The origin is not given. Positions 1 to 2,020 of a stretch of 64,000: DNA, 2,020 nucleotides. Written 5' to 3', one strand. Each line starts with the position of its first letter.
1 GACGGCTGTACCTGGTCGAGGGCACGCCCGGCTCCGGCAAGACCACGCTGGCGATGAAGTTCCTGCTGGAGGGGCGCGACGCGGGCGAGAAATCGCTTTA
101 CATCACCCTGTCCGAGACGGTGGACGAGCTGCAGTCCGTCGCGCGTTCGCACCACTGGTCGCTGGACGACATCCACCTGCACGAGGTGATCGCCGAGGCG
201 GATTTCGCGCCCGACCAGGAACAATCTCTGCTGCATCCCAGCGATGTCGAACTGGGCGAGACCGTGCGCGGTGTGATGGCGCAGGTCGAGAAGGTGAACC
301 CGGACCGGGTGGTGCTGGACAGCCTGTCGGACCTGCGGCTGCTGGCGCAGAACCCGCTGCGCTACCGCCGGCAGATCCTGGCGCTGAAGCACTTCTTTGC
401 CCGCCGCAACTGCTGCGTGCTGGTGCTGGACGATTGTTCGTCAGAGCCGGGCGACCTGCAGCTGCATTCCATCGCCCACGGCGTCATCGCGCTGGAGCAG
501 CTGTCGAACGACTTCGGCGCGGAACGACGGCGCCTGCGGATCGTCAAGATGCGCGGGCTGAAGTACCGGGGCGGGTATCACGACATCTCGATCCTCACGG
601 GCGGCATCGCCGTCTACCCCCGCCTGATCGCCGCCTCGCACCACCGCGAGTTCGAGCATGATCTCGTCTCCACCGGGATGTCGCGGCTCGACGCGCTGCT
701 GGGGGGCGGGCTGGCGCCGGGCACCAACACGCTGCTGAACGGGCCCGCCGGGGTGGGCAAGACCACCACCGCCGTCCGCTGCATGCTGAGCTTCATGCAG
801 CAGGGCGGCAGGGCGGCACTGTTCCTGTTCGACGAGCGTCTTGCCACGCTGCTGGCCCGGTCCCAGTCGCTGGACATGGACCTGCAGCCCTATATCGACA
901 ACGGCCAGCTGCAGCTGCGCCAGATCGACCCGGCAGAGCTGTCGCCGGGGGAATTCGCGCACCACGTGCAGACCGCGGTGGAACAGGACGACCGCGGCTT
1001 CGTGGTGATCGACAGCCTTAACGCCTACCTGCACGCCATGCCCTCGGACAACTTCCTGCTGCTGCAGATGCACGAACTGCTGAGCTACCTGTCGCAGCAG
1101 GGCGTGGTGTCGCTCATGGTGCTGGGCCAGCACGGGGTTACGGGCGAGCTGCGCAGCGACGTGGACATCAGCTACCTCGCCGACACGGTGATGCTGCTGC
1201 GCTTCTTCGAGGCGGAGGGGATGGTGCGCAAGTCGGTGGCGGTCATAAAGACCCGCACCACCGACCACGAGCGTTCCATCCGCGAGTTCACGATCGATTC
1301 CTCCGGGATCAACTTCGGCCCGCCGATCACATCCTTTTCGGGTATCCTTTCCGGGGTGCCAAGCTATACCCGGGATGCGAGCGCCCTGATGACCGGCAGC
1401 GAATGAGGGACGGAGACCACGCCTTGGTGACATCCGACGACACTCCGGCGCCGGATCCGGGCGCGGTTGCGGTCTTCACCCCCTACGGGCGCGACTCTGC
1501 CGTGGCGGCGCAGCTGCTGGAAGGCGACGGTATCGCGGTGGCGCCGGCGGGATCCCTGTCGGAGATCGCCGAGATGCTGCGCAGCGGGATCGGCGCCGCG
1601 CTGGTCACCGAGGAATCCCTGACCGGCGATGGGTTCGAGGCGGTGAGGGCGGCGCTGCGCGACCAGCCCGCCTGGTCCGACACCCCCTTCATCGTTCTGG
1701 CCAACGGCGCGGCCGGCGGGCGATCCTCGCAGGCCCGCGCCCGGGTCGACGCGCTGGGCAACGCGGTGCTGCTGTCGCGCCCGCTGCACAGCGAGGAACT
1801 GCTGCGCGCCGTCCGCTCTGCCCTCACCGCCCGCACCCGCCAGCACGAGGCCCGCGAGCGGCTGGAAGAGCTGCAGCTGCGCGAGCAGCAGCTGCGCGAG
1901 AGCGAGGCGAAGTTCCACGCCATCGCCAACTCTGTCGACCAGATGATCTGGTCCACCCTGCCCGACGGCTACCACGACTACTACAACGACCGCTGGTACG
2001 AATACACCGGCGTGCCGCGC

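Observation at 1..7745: KaiC-type ATPase operon abutting a sigma-B-less stressosome whose terminal output is a HisKA_2 histidine kinase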

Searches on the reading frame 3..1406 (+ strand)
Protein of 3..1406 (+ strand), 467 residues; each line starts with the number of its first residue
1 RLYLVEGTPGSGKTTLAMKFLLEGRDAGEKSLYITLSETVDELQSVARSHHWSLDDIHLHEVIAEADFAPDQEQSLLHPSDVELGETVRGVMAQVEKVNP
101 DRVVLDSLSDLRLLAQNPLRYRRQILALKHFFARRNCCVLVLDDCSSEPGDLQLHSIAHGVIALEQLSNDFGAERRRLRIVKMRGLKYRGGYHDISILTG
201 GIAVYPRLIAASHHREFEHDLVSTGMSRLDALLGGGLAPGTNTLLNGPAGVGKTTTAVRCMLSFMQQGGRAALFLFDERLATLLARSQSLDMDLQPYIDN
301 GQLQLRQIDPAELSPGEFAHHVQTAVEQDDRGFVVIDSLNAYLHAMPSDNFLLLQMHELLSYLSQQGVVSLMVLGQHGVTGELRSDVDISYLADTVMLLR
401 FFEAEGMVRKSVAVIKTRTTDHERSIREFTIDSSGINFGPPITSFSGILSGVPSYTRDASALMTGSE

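Call 3: search_protein_families(library=pfam, proteins=[window:54-1406:+], max_evalue=0.01)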
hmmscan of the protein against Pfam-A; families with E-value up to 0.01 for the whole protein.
window:54-1406:+ (450 aa): 7 families
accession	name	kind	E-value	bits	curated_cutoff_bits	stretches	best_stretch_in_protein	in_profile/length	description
PF06745.19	ATPase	-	7.2e-50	169.9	26.6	2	205-423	1-228/231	KaiC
PF13481.12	AAA_25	-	8.2e-07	29.3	27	1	207-329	17-159/195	AAA domain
PF05625.17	PAXNEB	-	0.00062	19.3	28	0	204-227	18-41/366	PAXNEB protein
PF13191.12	AAA_16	-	0.00087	20.3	32.6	1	210-322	10-141/167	AAA ATPase domain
PF00154.27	RecA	-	0.00097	19.1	27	1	197-276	25-105/262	recA bacterial DNA recombination protein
PF13401.12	AAA_22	-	0.002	18.9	27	1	226-361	8-125/130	AAA domain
PF05729.18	NACHT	-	0.0058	16.9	26.7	0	226-326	3-94/167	NACHT domain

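Call 9: search_protein_families(library=ncbifam, proteins=[window:3-1406:+], max_evalue=0.001)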
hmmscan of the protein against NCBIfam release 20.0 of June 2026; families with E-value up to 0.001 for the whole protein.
window:3-1406:+ (467 aa): 18 families
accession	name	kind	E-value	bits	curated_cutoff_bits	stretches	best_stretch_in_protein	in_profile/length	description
NF006799.0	PRK09302.1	equivalog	1.5e-64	218.5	408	1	3-459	34-492/515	circadian clock protein KaiC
TIGR03880.1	KaiC_arch_3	hypoth_equivalog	6.4e-39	133.8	249.45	2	225-436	1-215/224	KaiC domain-containing protein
TIGR02655.1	circ_KaiC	equivalog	1.6e-38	132.6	546.25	1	3-454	24-477/484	circadian clock protein KaiC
TIGR03881.1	KaiC_arch_4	hypoth_equivalog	3e-28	99.1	247.8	2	222-432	3-221/231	KaiC domain-containing protein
TIGR03877.1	thermo_KaiC_1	hypoth_equivalog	1.2e-25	90.5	307.25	2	3-206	25-234/238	KaiC domain-containing protein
NF052589.1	ArlH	equivalog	1.9e-18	67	215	2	226-420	6-203/229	archaellum protein ArlH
NF004723.0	PRK06067.1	subfamily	1.9e-16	60.3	194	1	215-433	9-229/243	flagellar accessory protein FlaH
TIGR00416.1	sms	equivalog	1.6e-13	50.2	403.05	1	215-399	69-243/454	DNA repair protein RadA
TIGR02237.1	recomb_radB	equivalog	9.5e-11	42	172.4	1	229-363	1-132/210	DNA repair and recombination protein RadB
NF004629.0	PRK05973.1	equivalog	2.6e-10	39.7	156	1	2-50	66-114/237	DNA helicase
NF006861.0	PRK09361.1-1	equivalog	1.2e-08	34.8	278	1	220-272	3-55/235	DNA repair and recombination protein RadB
TIGR02012.1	tigrfam_recA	equivalog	3.2e-06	26.7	325.3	1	215-292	29-107/321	recombinase RecA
NF008167.0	PRK10917.2-1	equivalog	8.7e-06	24.1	995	0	242-287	307-352/744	ATP-dependent DNA helicase RecG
NF038214.1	IS21_help_AAA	equivalog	1.1e-05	25.2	200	0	5-50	95-140/232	IS21-like element helper ATPase IstB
TIGR03600.1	phage_DnaB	exception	4.7e-05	22.5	498.65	0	222-287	177-242/421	phage replicative helicase, DnaB family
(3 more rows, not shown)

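Call 43: search_solved_structures(query=window:3-1403:+, max_evalue=0.00001, show_alignments=2)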
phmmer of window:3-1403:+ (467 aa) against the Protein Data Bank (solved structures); distinct sequences matched with E-value up to 0.00001: 51.
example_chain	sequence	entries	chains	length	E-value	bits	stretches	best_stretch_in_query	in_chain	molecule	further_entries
8zn5_B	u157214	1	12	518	2e-47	165.4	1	2-454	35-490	KaiC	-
8jon_A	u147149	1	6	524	1.3e-36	129.8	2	221-454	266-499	Circadian clock oscillator protein KaiC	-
8zn6_F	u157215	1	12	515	2.8e-36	128.7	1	3-455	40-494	KaiC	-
8db3_A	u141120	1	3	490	2.9e-36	128.6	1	4-457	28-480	Circadian clock protein KaiC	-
8dba_A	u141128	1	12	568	4.6e-36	128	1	4-457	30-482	Circadian clock protein KaiC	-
7dyk_A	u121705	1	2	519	4.8e-36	127.9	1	3-455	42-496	Circadian clock protein kinase KaiC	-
7dyi_A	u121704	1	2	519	6.6e-36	127.5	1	3-455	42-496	Circadian clock protein kinase KaiC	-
1u9i_A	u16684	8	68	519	6.6e-36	127.4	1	3-455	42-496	KaiC | Circadian clock protein kinase kaiC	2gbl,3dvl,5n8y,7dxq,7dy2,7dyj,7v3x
3jzm_A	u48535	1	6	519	6.6e-36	127.4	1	3-455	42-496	Circadian clock protein kinase kaiC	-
1tf7_A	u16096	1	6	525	6.9e-36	127.4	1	3-455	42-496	KaiC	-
3k0e_A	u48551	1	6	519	7e-36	127.4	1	3-455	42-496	Circadian clock protein kinase KaiC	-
3k0f_A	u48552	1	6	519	7e-36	127.4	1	3-455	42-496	Circadian clock protein kinase KaiC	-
7wdc_A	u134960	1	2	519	8e-36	127.2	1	3-455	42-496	Circadian clock protein kinase KaiC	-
4ijm_A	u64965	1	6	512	8.8e-36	127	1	3-455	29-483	Circadian clock protein kinase KaiC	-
8wve_A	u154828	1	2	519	1.2e-35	126.5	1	3-455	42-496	Circadian clock oscillator protein KaiC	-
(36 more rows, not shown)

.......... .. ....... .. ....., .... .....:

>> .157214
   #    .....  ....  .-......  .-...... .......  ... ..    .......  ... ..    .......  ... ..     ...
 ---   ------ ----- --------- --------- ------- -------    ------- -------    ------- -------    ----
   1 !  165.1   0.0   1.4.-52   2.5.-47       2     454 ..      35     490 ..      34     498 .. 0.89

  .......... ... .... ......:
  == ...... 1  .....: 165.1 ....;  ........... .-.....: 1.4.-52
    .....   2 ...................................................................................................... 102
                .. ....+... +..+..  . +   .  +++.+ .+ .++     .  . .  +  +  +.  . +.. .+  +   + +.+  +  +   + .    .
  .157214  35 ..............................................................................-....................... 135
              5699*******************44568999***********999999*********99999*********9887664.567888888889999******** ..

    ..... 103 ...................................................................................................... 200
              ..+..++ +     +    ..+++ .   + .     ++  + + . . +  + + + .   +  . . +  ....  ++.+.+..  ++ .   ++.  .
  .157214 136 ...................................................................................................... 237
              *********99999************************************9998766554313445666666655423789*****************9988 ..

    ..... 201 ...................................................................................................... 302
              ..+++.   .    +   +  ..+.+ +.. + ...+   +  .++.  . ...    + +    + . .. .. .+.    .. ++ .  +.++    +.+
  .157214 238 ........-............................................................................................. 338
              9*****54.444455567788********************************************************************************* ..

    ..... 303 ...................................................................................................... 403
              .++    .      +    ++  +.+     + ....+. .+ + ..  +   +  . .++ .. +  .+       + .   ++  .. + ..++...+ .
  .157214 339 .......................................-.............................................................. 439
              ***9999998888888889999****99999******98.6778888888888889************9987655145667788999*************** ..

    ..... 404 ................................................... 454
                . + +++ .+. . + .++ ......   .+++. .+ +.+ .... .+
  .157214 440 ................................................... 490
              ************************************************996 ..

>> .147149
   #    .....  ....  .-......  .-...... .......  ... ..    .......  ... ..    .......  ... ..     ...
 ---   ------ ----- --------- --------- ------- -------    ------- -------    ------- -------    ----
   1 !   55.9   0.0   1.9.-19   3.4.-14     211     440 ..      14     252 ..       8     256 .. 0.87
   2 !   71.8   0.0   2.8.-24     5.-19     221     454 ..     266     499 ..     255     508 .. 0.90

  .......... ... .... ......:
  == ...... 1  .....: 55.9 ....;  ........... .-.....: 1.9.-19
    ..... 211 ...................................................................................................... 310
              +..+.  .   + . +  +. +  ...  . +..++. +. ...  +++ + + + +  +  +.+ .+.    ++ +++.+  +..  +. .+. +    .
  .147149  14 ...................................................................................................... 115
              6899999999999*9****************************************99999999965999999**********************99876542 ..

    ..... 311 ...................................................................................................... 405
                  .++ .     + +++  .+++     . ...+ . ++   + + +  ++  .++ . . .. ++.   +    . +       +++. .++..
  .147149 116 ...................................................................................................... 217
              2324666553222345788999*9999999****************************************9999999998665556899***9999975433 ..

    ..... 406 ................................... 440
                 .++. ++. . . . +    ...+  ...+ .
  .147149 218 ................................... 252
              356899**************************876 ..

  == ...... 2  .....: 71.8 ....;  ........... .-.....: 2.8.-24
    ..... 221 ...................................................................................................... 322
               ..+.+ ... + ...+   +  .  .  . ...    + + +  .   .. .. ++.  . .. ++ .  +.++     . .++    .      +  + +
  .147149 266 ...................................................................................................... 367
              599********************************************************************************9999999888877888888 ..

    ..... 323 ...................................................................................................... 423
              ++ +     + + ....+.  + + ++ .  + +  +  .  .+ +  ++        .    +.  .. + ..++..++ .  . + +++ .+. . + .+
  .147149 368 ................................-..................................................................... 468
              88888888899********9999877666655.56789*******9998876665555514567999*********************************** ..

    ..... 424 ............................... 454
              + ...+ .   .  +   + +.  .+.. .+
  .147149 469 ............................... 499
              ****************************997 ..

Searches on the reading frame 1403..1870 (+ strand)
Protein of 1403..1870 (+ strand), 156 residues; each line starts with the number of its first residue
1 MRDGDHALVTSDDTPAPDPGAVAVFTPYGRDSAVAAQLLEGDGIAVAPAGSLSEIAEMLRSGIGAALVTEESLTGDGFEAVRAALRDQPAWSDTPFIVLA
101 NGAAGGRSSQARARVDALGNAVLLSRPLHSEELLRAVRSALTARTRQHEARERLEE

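Call 81: search_solved_structures(query=A5, max_evalue=1, show_alignments=2)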
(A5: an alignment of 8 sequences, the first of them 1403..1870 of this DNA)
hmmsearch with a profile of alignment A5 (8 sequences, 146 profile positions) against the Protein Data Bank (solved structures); distinct sequences matched with E-value up to 1: 62 (the best 60 are shown).
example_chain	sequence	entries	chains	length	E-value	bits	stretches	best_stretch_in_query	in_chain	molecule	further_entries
4ja2_A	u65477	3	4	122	8e-05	25.7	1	24-129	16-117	Response regulator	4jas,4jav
3dge_C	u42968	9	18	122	0.0021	21.1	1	26-129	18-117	Response regulator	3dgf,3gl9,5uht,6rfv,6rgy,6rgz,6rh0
6azr_B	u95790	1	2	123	0.0022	21.1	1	26-129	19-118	Chemotaxis regulator-transmits chemoreceptor signals to flagelllar motor components CheY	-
6rh1_C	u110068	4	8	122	0.0038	20.3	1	26-129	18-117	Response regulator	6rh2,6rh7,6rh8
9lbr_A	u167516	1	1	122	0.004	20.2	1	26-129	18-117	Response regulator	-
1p6q_A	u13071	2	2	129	0.004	20.2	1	22-129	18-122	CheY2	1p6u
4d6x_A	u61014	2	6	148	0.0081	19.2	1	23-142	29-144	BACTERIAL REGULATORY, FIS FAMILY PROTEIN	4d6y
5t3y_A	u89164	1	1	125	0.014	18.4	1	25-110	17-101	Two-component system response regulator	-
1ymv_A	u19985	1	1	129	0.03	17.3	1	13-124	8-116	CHEY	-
2vuh_B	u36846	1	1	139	0.038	17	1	32-134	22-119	HYDROGENASE TRANSCRIPTIONAL REGULATORY PROTEIN HUPR1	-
4h60_A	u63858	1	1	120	0.046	16.8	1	24-127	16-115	Chemotaxis protein CheY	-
4hnr_A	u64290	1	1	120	0.046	16.7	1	24-127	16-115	Chemotaxis protein CheY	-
1e6k_A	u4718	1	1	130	0.047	16.7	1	13-124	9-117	Chemotaxis protein CheY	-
2chy_A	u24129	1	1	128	0.048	16.7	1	24-124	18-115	CHEY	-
2jk1_A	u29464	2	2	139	0.058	16.4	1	77-134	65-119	HYDROGENASE TRANSCRIPTIONAL REGULATORY PROTEIN HUPR1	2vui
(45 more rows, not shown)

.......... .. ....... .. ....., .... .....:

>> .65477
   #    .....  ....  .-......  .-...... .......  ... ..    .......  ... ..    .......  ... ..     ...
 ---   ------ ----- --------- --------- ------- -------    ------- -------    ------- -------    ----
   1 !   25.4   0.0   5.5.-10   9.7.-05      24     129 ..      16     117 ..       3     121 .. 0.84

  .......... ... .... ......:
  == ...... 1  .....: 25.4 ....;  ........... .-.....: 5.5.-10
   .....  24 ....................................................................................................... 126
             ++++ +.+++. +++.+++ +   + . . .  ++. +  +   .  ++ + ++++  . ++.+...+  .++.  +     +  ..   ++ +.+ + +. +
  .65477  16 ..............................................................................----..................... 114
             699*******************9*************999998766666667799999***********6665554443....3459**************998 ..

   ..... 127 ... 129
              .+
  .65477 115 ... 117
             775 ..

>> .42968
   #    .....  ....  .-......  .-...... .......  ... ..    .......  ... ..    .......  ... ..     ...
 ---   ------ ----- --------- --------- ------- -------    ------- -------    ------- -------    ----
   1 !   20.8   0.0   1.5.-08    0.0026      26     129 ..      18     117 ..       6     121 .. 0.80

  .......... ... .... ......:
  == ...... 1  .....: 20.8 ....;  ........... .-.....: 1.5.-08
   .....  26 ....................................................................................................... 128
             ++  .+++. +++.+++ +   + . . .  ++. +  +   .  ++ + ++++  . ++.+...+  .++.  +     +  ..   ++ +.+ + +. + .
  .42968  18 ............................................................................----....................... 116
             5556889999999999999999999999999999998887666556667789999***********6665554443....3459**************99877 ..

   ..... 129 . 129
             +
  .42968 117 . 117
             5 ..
